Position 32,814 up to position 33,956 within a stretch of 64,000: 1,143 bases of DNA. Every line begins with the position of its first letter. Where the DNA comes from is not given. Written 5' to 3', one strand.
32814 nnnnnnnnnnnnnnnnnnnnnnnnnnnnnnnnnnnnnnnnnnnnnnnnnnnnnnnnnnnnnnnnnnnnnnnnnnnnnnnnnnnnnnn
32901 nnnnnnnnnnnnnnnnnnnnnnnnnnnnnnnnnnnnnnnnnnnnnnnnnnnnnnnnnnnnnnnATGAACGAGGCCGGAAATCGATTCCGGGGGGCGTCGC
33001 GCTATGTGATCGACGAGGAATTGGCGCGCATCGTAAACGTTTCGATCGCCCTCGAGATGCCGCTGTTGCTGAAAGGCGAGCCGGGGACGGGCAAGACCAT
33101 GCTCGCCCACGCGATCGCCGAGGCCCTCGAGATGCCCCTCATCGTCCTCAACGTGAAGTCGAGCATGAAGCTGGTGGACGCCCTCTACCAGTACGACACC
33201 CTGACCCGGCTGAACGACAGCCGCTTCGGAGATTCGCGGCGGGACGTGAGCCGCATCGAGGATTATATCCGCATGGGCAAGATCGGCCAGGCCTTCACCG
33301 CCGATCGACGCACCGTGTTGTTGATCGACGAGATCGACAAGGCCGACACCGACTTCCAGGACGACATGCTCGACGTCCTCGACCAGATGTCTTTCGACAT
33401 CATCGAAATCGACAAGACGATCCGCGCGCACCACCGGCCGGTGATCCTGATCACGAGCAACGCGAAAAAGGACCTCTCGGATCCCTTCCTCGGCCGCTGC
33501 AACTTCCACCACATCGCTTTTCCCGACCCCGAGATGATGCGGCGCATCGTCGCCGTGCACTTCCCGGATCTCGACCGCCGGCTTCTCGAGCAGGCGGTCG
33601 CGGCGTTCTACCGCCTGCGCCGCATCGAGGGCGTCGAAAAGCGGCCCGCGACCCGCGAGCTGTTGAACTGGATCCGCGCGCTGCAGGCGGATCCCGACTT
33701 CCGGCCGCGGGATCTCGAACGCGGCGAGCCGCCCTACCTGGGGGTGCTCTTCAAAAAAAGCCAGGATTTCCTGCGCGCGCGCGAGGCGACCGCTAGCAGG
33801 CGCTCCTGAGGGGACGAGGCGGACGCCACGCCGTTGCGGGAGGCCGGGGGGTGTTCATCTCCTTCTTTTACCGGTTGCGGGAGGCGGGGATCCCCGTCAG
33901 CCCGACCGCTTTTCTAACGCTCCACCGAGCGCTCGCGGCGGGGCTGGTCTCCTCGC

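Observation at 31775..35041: MetE/UROD-fold protein in an operon with a MoxR AAA+ ATPase and a CoxE-like VWA protein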

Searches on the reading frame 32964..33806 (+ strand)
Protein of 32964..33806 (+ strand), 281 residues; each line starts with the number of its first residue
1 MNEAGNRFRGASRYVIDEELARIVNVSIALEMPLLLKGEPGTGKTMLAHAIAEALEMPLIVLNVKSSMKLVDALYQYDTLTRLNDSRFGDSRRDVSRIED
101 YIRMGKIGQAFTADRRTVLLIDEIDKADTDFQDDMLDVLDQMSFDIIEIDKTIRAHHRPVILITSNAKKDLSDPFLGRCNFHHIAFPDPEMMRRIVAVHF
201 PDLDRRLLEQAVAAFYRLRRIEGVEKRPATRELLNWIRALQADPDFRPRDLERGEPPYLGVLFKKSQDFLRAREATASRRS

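Call 3: search_protein_families(library=pfam, proteins=[window:32964-33806:+], max_evalue=0.1)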
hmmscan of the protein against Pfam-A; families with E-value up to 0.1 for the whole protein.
window:32964-33806:+ (281 aa): 29 families (the best 25 are shown)
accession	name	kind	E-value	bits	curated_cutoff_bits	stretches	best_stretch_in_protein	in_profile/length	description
PF00004.35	AAA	-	2e-14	54.6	21.2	1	34-182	1-126/131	ATPase family associated with various cellular activities (AAA)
PF07728.20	AAA_5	-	2.8e-12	47.3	22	1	33-166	1-122/139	AAA domain (dynein-related subfamily)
PF07724.20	AAA_2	-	1.4e-09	38.6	27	1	34-145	6-105/166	AAA domain (Cdc48 subfamily)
PF13401.12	AAA_22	-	2.6e-09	37.9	27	1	34-139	8-104/130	AAA domain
PF00158.32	Sigma54_activat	-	1.4e-08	35.1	20.2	2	21-55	12-46/168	Sigma-54 interaction domain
PF10236.15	DAP3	-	1.1e-05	25.3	23.1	1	34-81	26-74/311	Mitochondrial ribosomal death-associated protein 3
PF13191.12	AAA_16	-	1.5e-05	26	32.6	1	33-134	26-151/167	AAA ATPase domain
PF01078.27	Mg_chelatase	-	3.7e-05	23.7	20.3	1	19-141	10-132/207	Magnesium chelatase, subunit ChlI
PF05729.18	NACHT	-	6.7e-05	23.2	26.7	1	34-55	3-24/167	NACHT domain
PF07726.17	AAA_3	-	0.00011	22.5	27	0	34-59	2-27/131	ATPase family associated with various cellular activities (AAA)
PF05496.18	RuvB_N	-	0.00022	21.5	27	1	34-59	36-61/159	Holliday junction DNA helicase RuvB P-loop domain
PF13604.12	AAA_30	-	0.00025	21.3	27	1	35-143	22-116/191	AAA domain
PF24883.2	NPHP3_N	-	0.00063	20.4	24.8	1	34-56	25-47/164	Nephrocystin 3, N-terminal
PF07693.20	KAP_NTPase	-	0.0012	18.6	20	0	108-139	143-175/293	KAP family P-loop domain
PF14532.12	Sigma54_activ_2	-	0.002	18.8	25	1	24-57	14-47/138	Sigma-54 interaction domain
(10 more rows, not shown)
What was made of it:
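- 32964..33809 (+): MoxR-class AAA+ ATPase, 281 aa. Walker A is G38-T45 (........) and Walker B is V118-E123 (VLLIDE). Its start codon overlaps the stop of the upstream gene by ATGA. Pfam AAA 54.6 bits and AAA_5 47.3 bits (call 3).
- On MoxR-class AAA+ ATPase: PF07728 scores 47.3 bits against a 22-bit cut-off, and PF00004 scores 54.6 bits (call 3).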

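Call 4: search_protein_families(library=ncbifam, proteins=[window:32964-33806:+], max_evalue=0.1)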
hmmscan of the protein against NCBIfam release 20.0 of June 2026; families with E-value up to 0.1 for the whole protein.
window:32964-33806:+ (281 aa): 66 families (the best 25 are shown)
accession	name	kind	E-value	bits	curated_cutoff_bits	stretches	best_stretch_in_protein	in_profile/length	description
NF047784.1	MadB_ATPase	equivalog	1.8e-32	112.7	475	2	99-273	122-294/298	MadB family AAA-type ATPase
NF042959.1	IteA_antiphage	equivalog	1.4e-07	31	510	1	22-64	116-158/367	anti-phage ATPase IteA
NF003229.0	PRK04195.1-5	equivalog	1.2e-06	27.5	280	1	34-64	47-77/413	replication factor C large subunit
TIGR02639.1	ClpA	equivalog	4.2e-06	25.3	993.15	1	34-180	490-620/734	ATP-dependent Clp protease ATP-binding subunit ClpA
TIGR00635.1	ruvB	equivalog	8.8e-06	25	299.05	1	34-62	33-61/305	Holliday junction branch migration DNA helicase RuvB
NF038308.1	RNA_repair_RtcR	equivalog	1.1e-05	24.6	650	1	20-52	193-225/530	RNA repair transcriptional activator RtcR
TIGR02640.1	gas_vesic_GvpN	equivalog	1.6e-05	24.6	266.8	1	29-232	19-228/262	gas vesicle protein GvpN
TIGR01817.1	nifA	equivalog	2e-05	23.6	528.85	0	23-53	211-241/534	nif-specific transcriptional activator NifA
NF003230.0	PRK04195.1-6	equivalog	3.7e-05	22.6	441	1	30-64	38-72/494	replication factor C large subunit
TIGR00764.1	lon_rel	equivalog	4e-05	22.4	516.6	1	20-56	26-62/608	ATP-dependent protease LonB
NF003069.1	PRK03992.1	subfamily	8.1e-05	21.9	500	1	30-60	164-194/379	proteasome-activating nucleotidase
NF041006.2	cell_div_CdvC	equivalog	8.1e-05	21.7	650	1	34-69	137-172/370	cell division protein CdvC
NF000868.0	PRK00080.1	equivalog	8.6e-05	21.6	282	1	34-60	54-80/330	Holliday junction branch migration DNA helicase RuvB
NF005992.0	PRK08116.1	subfamily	0.00016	20.9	189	1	33-78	116-162/269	hypothetical protein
TIGR00763.1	lon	equivalog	0.00026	19.6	608.05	1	34-61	356-383/795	endopeptidase La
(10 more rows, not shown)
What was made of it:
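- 32964..33809 (+): The closest NCBIfam model is MadB_ATPase at 112.7 bits, far below its 475-bit cut-off (call 4).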

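Call 7: search_protein_families(library=padloc, proteins=[window:32964-33806:+], max_evalue=0.1)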
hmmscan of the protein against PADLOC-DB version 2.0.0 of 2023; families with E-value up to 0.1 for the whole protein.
window:32964-33806:+ (281 aa): 19 families
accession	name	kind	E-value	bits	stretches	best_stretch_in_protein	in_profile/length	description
PDLC00915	TRIP13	-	4.3e-11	40.8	1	28-198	60-222/302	TRIP13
PDLC02195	IetA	-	3.4e-09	34.5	1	20-63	126-169/395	-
PDLC02196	IetA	-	3.8e-09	34.4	1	22-62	113-153/374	-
PDLC04232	IetA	-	1.9e-07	28.8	1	33-63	118-148/330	-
PDLC04140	mad8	-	1.6e-06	25.9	1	18-105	14-86/314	mads_8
PDLC01994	RtcR_PspF1--CARF_AAA_HTH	-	4e-06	24.2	1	27-188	177-326/468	-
PDLC01993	RtcR--CARF_AAA_HTH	-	9.2e-06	22.3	1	19-158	192-321/523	-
PDLC01995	RtcR_PspF2--CARF_AAA_HTH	-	1.2e-05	22.6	1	29-54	188-213/481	-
PDLC04231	IetA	-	1.3e-05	23.1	1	34-65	120-151/262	-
PDLC00914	TRIP13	-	1.3e-05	22.9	1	31-194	70-223/302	TRIP13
PDLC04606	PDC-M37B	-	0.0002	18.7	1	109-170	238-297/390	-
PDLC04956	PDC-S20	-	0.00045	17.7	0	13-56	16-58/450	-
PDLC03838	DolB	-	0.00046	17.6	0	116-168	230-279/375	-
PDLC02350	AbiO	-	0.0012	15.7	1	28-56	191-217/468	AbiO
PDLC02499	BrxF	-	0.0024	16.2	1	34-73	24-63/133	BrxF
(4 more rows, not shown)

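Call 28: find_homologous_proteins(query=window:32964-33806:+)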
Query window:32964-33806:+ (281 aa): 8000 proteins with E <= 0.001 among 8000 candidates; the best 120 are listed.
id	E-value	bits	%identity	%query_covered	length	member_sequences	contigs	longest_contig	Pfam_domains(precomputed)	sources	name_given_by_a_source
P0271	2.3e-180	616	100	100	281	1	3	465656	PF00158.33,PF07724.21,PF00004.36,PF13401.13,PF10236.16,PF07728.21,PF13191.13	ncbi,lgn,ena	-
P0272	2.5e-175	599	98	100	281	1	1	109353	PF00158.33,PF07724.21,PF00004.36,PF13401.13,PF10236.16,PF07728.21,PF13191.13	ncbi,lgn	-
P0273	1.4e-173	593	96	100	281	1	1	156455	PF00158.33,PF07724.21,PF00004.36,PF13401.13,PF10236.16,PF07728.21,PF13191.13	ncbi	ncbi:MAG: MoxR family ATPase [Desulfobacterales bacterium]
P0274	5.9e-173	591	96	100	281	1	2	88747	PF00158.33,PF07724.21,PF05729.19,PF00004.36,PF13401.13,PF07728.21,PF13191.13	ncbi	-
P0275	3.8e-172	589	95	100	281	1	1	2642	PF00158.33,PF07724.21,PF05729.19,PF00004.36,PF13401.13,PF07728.21,PF13191.13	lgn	-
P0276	5.4e-171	585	96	100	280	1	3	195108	PF00158.33,PF07724.21,PF05729.19,PF00004.36,PF13401.13,PF07728.21,PF13191.13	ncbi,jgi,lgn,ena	-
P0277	2.3e-170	583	95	100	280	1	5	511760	PF00158.33,PF07724.21,PF05729.19,PF00004.36,PF13401.13,PF07728.21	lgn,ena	-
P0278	3.5e-170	582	95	100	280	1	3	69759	PF00158.33,PF07724.21,PF05729.19,PF00004.36,PF13401.13,PF07728.21,PF13191.13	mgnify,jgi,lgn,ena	mgnify:FL=1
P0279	2.0e-156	537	87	98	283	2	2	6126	PF00158.33,PF07724.21,PF00004.36,PF13401.13,PF07728.21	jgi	jgi:MoxR-like ATPase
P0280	1.1e-155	535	-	-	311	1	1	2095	PF00158.33,PF07724.21,PF00004.36,PF13401.13,PF07728.21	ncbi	-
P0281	6.8e-155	532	84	99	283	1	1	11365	PF00158.33,PF07724.21,PF07726.18,PF00004.36,PF13401.13,PF07728.21,PF01078.28,PF13191.13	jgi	jgi:MoxR-like ATPase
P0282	1.1e-154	532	85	95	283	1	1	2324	PF00158.33,PF07724.21,PF00004.36,PF13401.13,PF07728.21,PF01078.28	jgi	jgi:MoxR-like ATPase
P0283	1.7e-154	531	86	98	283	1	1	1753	PF00158.33,PF07724.21,PF00004.36,PF13401.13,PF07728.21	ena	-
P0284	2.2e-154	531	85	99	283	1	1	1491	PF00158.33,PF07724.21,PF00004.36,PF13401.13,PF07728.21,PF01078.28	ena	-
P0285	2.7e-154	530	85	99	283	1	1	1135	PF00158.33,PF07724.21,PF00004.36,PF13401.13,PF07728.21,PF01078.28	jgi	jgi:MoxR-like ATPase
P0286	4.1e-154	530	86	95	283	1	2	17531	PF00158.33,PF07724.21,PF00004.36,PF13401.13,PF07728.21,PF01078.28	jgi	jgi:MoxR-like ATPase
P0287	4.5e-154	530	86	98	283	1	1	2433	PF00158.33,PF07724.21,PF00004.36,PF13401.13,PF07728.21,PF01078.28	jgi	jgi:MoxR-like ATPase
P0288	4.5e-154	530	86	98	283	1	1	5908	PF00158.33,PF07724.21,PF00004.36,PF13401.13,PF07728.21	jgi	-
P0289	5.0e-154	529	86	98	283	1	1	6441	PF00158.33,PF07724.21,PF00004.36,PF13401.13,PF07728.21,PF01078.28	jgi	jgi:MoxR-like ATPase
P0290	5.0e-154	529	85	95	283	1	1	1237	PF00158.33,PF07724.21,PF07726.18,PF00004.36,PF13401.13,PF07728.21,PF01078.28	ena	-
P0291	6.5e-154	529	85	99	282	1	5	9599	PF00158.33,PF07724.21,PF00004.36,PF13401.13,PF07728.21,PF01078.28,PF13191.13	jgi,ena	-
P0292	7.8e-154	529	86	98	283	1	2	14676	PF00158.33,PF07724.21,PF00004.36,PF13401.13,PF07728.21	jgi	jgi:MoxR-like ATPase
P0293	1.2e-153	528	84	95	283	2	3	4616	PF00158.33,PF07724.21,PF00004.36,PF13401.13,PF07728.21,PF01078.28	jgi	jgi:MoxR-like ATPase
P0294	1.2e-153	528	84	100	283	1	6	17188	PF00158.33,PF07724.21,PF00004.36,PF13401.13,PF07728.21,PF01078.28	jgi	jgi:MoxR-like ATPase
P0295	1.3e-153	528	85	95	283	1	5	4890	PF00158.33,PF07724.21,PF07726.18,PF00004.36,PF13401.13,PF07728.21,PF01078.28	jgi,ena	jgi:MoxR-like ATPase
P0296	1.3e-153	528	84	100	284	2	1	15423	PF00158.33,PF07724.21,PF00004.36,PF13401.13,PF07728.21,PF13191.13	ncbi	-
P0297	1.3e-153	528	85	95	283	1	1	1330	PF00158.33,PF07724.21,PF07726.18,PF00004.36,PF13401.13,PF07728.21,PF01078.28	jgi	jgi:MoxR-like ATPase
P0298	1.3e-153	528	85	95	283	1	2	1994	PF00158.33,PF07724.21,PF07726.18,PF00004.36,PF13401.13,PF07728.21,PF01078.28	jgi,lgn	jgi:MoxR-like ATPase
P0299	1.7e-153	528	85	95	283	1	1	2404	PF00158.33,PF07724.21,PF07726.18,PF00004.36,PF13401.13,PF07728.21,PF01078.28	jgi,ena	-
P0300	1.8e-153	528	85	95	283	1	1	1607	PF00158.33,PF07724.21,PF07726.18,PF00004.36,PF13401.13,PF07728.21,PF01078.28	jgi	-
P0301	1.8e-153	528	85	95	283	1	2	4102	PF00158.33,PF07724.21,PF07726.18,PF00004.36,PF13401.13,PF07728.21,PF01078.28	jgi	jgi:MoxR-like ATPase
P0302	1.8e-153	528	84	98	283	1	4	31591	PF00158.33,PF07724.21,PF00004.36,PF13401.13,PF07728.21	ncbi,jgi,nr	ncbi:MAG: MoxR family ATPase [Desulfobacterales bacterium]|jgi:MoxR-like ATPase|nr:MoxR family ATPas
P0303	1.9e-153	527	85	98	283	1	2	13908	PF00158.33,PF07724.21,PF00004.36,PF13401.13,PF07728.21,PF01078.28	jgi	jgi:MoxR-like ATPase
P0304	2.0e-153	527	85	95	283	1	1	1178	PF00158.33,PF07724.21,PF00004.36,PF13401.13,PF07728.21,PF01078.28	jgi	jgi:MoxR-like ATPase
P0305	2.4e-153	527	85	95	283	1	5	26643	PF00158.33,PF07724.21,PF00004.36,PF13401.13,PF07728.21,PF01078.28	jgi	jgi:MoxR-like ATPase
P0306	2.7e-153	527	84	99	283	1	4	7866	PF00158.33,PF07724.21,PF00004.36,PF13401.13,PF07728.21,PF01078.28,PF13191.13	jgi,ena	jgi:MoxR-like ATPase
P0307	2.8e-153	527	85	98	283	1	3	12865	PF00158.33,PF07724.21,PF00004.36,PF13401.13,PF07728.21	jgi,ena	-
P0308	2.8e-153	527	83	100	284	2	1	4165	PF00158.33,PF07724.21,PF00004.36,PF13401.13,PF07728.21,PF01078.28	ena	-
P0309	2.8e-153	527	85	98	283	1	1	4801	PF00158.33,PF07724.21,PF00004.36,PF13401.13,PF07728.21,PF01078.28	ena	-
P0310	2.9e-153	527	85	98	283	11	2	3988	PF00158.33,PF07724.21,PF00004.36,PF13401.13,PF07728.21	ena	-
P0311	3.0e-153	527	84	95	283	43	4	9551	PF00158.33,PF07724.21,PF00004.36,PF13401.13,PF07728.21,PF01078.28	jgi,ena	jgi:MoxR-like ATPase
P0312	3.1e-153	527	85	95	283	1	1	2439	PF00158.33,PF07724.21,PF07726.18,PF00004.36,PF13401.13,PF07728.21,PF01078.28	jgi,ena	-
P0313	3.2e-153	527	85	95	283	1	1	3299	PF00158.33,PF07724.21,PF07726.18,PF00004.36,PF13401.13,PF07728.21,PF01078.28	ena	-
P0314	3.4e-153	527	85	95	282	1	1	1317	PF00158.33,PF07724.21,PF00004.36,PF13401.13,PF07728.21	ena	-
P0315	3.4e-153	527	84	95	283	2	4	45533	PF00158.33,PF07724.21,PF00004.36,PF13401.13,PF07728.21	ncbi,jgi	jgi:MoxR-like ATPase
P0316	4.2e-153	526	85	95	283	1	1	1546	PF00158.33,PF07724.21,PF07726.18,PF00004.36,PF13401.13,PF07728.21,PF01078.28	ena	-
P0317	4.3e-153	526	85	98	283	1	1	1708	PF00158.33,PF07724.21,PF00004.36,PF13401.13,PF07728.21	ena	-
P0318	5.6e-153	526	85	95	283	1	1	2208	PF00158.33,PF07724.21,PF07726.18,PF00004.36,PF13401.13,PF07728.21,PF01078.28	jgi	jgi:MoxR-like ATPase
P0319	5.8e-153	526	85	95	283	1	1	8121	PF00158.33,PF07724.21,PF00004.36,PF13401.13,PF07728.21,PF01078.28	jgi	jgi:MoxR-like ATPase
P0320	6.0e-153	526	85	95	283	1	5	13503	PF00158.33,PF07724.21,PF00004.36,PF13401.13,PF07728.21,PF01078.28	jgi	jgi:MoxR-like ATPase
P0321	6.2e-153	526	84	95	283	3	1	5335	PF00158.33,PF07724.21,PF00004.36,PF13401.13,PF07728.21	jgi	jgi:MoxR-like ATPase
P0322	6.3e-153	526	85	98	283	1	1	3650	PF00158.33,PF07724.21,PF00004.36,PF13401.13,PF07728.21,PF01078.28,PF13191.13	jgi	jgi:MoxR-like ATPase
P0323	6.3e-153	526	85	95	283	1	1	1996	PF00158.33,PF07724.21,PF07726.18,PF00004.36,PF13401.13,PF07728.21,PF01078.28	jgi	-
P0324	6.4e-153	526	84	99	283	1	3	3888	PF00158.33,PF07724.21,PF00004.36,PF13401.13,PF07728.21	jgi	jgi:MoxR-like ATPase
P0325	6.6e-153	526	84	95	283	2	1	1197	PF00158.33,PF07724.21,PF00004.36,PF13401.13,PF07728.21,PF01078.28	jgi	-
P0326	6.7e-153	526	84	99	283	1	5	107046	PF00158.33,PF07724.21,PF00004.36,PF13401.13,PF07728.21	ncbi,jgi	jgi:MoxR-like ATPase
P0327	7.4e-153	526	85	98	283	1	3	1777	PF00158.33,PF07724.21,PF00004.36,PF13401.13,PF07728.21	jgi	jgi:MoxR-like ATPase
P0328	8.6e-153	525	85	98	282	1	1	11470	PF00158.33,PF07724.21,PF00004.36,PF13401.13,PF07728.21,PF01078.28,PF13191.13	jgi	-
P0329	8.6e-153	525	85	98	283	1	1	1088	PF00158.33,PF07724.21,PF00004.36,PF13401.13,PF07728.21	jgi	-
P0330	8.6e-153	525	85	98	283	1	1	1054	PF00158.33,PF07724.21,PF00004.36,PF13401.13,PF07728.21,PF01078.28,PF13191.13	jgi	-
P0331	8.6e-153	525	85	98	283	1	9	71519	PF00158.33,PF07724.21,PF00004.36,PF13401.13,PF07728.21,PF01078.28,PF13191.13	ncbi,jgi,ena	jgi:MoxR-like ATPase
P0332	9.1e-153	525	84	99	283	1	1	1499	PF00158.33,PF07724.21,PF07726.18,PF00004.36,PF13401.13,PF07728.21,PF01078.28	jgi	jgi:MoxR-like ATPase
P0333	1.1e-152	525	85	98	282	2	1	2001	PF00158.33,PF07724.21,PF00004.36,PF13401.13,PF07728.21,PF01078.28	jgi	-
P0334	1.1e-152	525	83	99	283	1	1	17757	PF00158.33,PF07724.21,PF00004.36,PF13401.13,PF07728.21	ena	-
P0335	1.1e-152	525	85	95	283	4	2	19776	PF00158.33,PF07724.21,PF07726.18,PF00004.36,PF13401.13,PF07728.21,PF01078.28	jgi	jgi:MoxR-like ATPase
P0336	1.1e-152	525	84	99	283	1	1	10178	PF00158.33,PF07724.21,PF00004.36,PF13401.13,PF07728.21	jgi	jgi:MoxR-like ATPase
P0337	1.2e-152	525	85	98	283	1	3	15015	PF00158.33,PF07724.21,PF00004.36,PF13401.13,PF05496.19,PF07728.21,PF01078.28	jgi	-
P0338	1.2e-152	525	85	95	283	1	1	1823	PF00158.33,PF07724.21,PF07726.18,PF00004.36,PF13401.13,PF07728.21,PF01078.28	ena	-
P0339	1.2e-152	525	83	99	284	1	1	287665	PF00158.33,PF07724.21,PF00004.36,PF13401.13,PF07728.21,PF01078.28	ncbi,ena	-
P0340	1.2e-152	525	84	99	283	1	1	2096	PF00158.33,PF07724.21,PF00004.36,PF13401.13,PF07728.21,PF01078.28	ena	-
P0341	1.3e-152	525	84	95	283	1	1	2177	PF00158.33,PF07724.21,PF00004.36,PF13401.13,PF07728.21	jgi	jgi:MoxR-like ATPase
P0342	1.4e-152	525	83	96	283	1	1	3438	PF00158.33,PF07724.21,PF00004.36,PF13401.13,PF07728.21,PF01078.28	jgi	-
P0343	1.4e-152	525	83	95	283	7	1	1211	PF00158.33,PF07724.21,PF00004.36,PF13401.13,PF07728.21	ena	-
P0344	1.4e-152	525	84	95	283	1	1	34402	PF00158.33,PF07724.21,PF00004.36,PF13401.13,PF07728.21,PF01078.28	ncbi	-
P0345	1.5e-152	525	85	98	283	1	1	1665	PF00158.33,PF07724.21,PF00004.36,PF13401.13,PF07728.21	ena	-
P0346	1.5e-152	525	85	95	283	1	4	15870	PF00158.33,PF07724.21,PF07726.18,PF00004.36,PF13401.13,PF07728.21,PF01078.28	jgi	jgi:MoxR-like ATPase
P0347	1.6e-152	524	84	99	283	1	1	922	PF00158.33,PF07724.21,PF00004.36,PF13401.13,PF07728.21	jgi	jgi:MoxR-like ATPase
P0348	1.6e-152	524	85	98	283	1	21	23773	PF00158.33,PF07724.21,PF00004.36,PF13401.13,PF05496.19,PF07728.21,PF01078.28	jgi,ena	jgi:MoxR-like ATPase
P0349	1.6e-152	524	84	98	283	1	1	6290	PF00158.33,PF07724.21,PF00004.36,PF13401.13,PF07728.21,PF01078.28,PF13191.13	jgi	jgi:MoxR-like ATPase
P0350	1.6e-152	524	84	95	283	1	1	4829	PF00158.33,PF07724.21,PF00004.36,PF13401.13,PF07728.21,PF01078.28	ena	-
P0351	1.7e-152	524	84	99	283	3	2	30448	PF00158.33,PF07724.21,PF00004.36,PF13401.13,PF07728.21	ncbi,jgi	jgi:MoxR-like ATPase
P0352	1.9e-152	524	84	99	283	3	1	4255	PF00158.33,PF07724.21,PF00004.36,PF13401.13,PF07728.21,PF01078.28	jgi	jgi:MoxR-like ATPase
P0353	2.0e-152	524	85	95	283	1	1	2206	PF00158.33,PF07724.21,PF00004.36,PF13401.13,PF07728.21,PF01078.28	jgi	jgi:MoxR-like ATPase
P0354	2.0e-152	524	84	99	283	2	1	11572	PF00158.33,PF07724.21,PF00004.36,PF13401.13,PF07728.21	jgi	jgi:MoxR-like ATPase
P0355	2.1e-152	524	85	97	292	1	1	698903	PF00158.33,PF07724.21,PF00004.36,PF13401.13,PF07728.21,PF01078.28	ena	-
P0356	2.1e-152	524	83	99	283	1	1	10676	PF00158.33,PF07724.21,PF00004.36,PF13401.13,PF07728.21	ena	-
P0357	2.1e-152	524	85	98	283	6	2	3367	PF00158.33,PF07724.21,PF00004.36,PF13401.13,PF07728.21,PF01078.28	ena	-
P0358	2.2e-152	524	84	95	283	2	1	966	PF00158.33,PF07724.21,PF00004.36,PF13401.13,PF07728.21,PF01078.28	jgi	jgi:MoxR-like ATPase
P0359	2.2e-152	524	85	95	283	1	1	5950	PF00158.33,PF07724.21,PF07726.18,PF00004.36,PF13401.13,PF07728.21,PF01078.28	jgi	-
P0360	2.3e-152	524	84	99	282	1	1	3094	PF00158.33,PF07724.21,PF00004.36,PF13401.13,PF07728.21,PF01078.28,PF13191.13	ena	-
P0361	3.0e-152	524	84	98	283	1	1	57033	PF00158.33,PF07724.21,PF00004.36,PF13401.13,PF07728.21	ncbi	ncbi:MAG: MoxR family ATPase [Desulfobacterales bacterium]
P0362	3.9e-152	523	84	98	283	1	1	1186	PF00158.33,PF07724.21,PF00004.36,PF13401.13,PF07728.21,PF01078.28,PF13191.13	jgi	jgi:MoxR-like ATPase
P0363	4.3e-152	523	85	98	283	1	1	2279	PF00158.33,PF07724.21,PF00004.36,PF13401.13,PF05496.19,PF07728.21,PF01078.28,PF13191.13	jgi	jgi:MoxR-like ATPase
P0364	4.8e-152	523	84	95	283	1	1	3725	PF00158.33,PF07724.21,PF07726.18,PF00004.36,PF13401.13,PF07728.21,PF01078.28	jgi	jgi:MoxR-like ATPase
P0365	4.8e-152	523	83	95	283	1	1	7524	PF00158.33,PF07724.21,PF00004.36,PF13401.13,PF07728.21,PF01078.28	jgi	jgi:MoxR-like ATPase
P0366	4.8e-152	523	83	95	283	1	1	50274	PF00158.33,PF07724.21,PF00004.36,PF13401.13,PF07728.21,PF01078.28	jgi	jgi:MoxR-like ATPase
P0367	5.3e-152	523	82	99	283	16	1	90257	PF00158.33,PF07724.21,PF00004.36,PF13401.13,PF07728.21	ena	-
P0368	5.8e-152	523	85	98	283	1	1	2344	PF00158.33,PF07724.21,PF00004.36,PF13401.13,PF07728.21,PF01078.28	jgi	jgi:MoxR-like ATPase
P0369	6.0e-152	523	83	95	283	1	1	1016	PF00158.33,PF07724.21,PF00004.36,PF13401.13,PF07728.21,PF01078.28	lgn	-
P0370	6.2e-152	523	84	98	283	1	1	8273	PF00158.33,PF07724.21,PF00004.36,PF13401.13,PF07728.21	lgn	-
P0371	8.1e-152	522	85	95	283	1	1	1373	PF00158.33,PF07724.21,PF07726.18,PF00004.36,PF13401.13,PF07728.21,PF01078.28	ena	-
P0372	8.1e-152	522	86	94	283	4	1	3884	PF00158.33,PF07724.21,PF00004.36,PF13401.13,PF07728.21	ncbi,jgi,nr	ncbi:MAG: MoxR family ATPase [Desulfobacteraceae bacterium]|nr:MAG: MoxR family ATPase [Desulfobacte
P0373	8.9e-152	522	87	94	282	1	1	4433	PF00158.33,PF07724.21,PF00004.36,PF13401.13,PF07728.21,PF01078.28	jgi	jgi:MoxR-like ATPase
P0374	9.1e-152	522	84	98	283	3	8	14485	PF00158.33,PF07724.21,PF00004.36,PF13401.13,PF07728.21,PF01078.28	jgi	jgi:MoxR-like ATPase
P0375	1.2e-151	522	85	98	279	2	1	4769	PF00158.33,PF07724.21,PF00004.36,PF13401.13,PF07728.21,PF13191.13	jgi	-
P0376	1.4e-151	521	84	95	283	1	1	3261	PF00158.33,PF07724.21,PF00004.36,PF13401.13,PF07728.21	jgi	jgi:MoxR-like ATPase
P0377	1.5e-151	521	82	100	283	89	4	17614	PF00158.33,PF07724.21,PF07726.18,PF00004.36,PF13401.13,PF07728.21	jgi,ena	jgi:MoxR-like ATPase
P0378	1.7e-151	521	83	99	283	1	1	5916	PF00158.33,PF07724.21,PF00004.36,PF13401.13,PF10236.16,PF07728.21,PF01078.28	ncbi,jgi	jgi:MoxR-like ATPase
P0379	1.8e-151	521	83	99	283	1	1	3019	PF00158.33,PF07724.21,PF00004.36,PF13401.13,PF10236.16,PF07728.21,PF01078.28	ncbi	-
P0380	2.3e-151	521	84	98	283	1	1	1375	PF00158.33,PF07724.21,PF00004.36,PF13401.13,PF07728.21,PF13191.13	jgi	jgi:MoxR-like ATPase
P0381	2.7e-151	520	83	99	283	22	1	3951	PF00158.33,PF07724.21,PF07726.18,PF00004.36,PF13401.13,PF07728.21,PF01078.28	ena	-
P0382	2.8e-151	520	85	93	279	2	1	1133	PF00158.33,PF07724.21,PF00004.36,PF13401.13,PF07728.21,PF01078.28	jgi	jgi:MoxR-like ATPase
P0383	3.2e-151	520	84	98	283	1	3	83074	PF00158.33,PF07724.21,PF00004.36,PF13401.13,PF07728.21,PF01078.28,PF13191.13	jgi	jgi:MoxR-like ATPase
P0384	3.3e-151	520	84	95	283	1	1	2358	PF00158.33,PF07724.21,PF00004.36,PF13401.13,PF07728.21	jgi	jgi:MoxR-like ATPase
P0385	4.4e-151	520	85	95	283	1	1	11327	PF00158.33,PF07724.21,PF00004.36,PF13401.13,PF07728.21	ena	-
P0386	5.3e-151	519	84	98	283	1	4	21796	PF00158.33,PF07724.21,PF00004.36,PF13401.13,PF07728.21,PF01078.28,PF13191.13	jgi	jgi:MoxR-like ATPase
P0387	6.2e-151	519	84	95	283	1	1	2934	PF00158.33,PF07724.21,PF00004.36,PF13401.13,PF07728.21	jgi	jgi:MoxR-like ATPase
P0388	6.8e-151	519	81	99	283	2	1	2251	PF00158.33,PF07724.21,PF00004.36,PF13401.13,PF07728.21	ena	-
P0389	7.6e-151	519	83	98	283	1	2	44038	PF00158.33,PF07724.21,PF00004.36,PF13401.13,PF07728.21,PF01078.28,PF13191.13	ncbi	-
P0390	7.8e-151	519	83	100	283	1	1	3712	PF00158.33,PF07724.21,PF00004.36,PF13401.13,PF07728.21,PF01078.28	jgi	jgi:MoxR-like ATPase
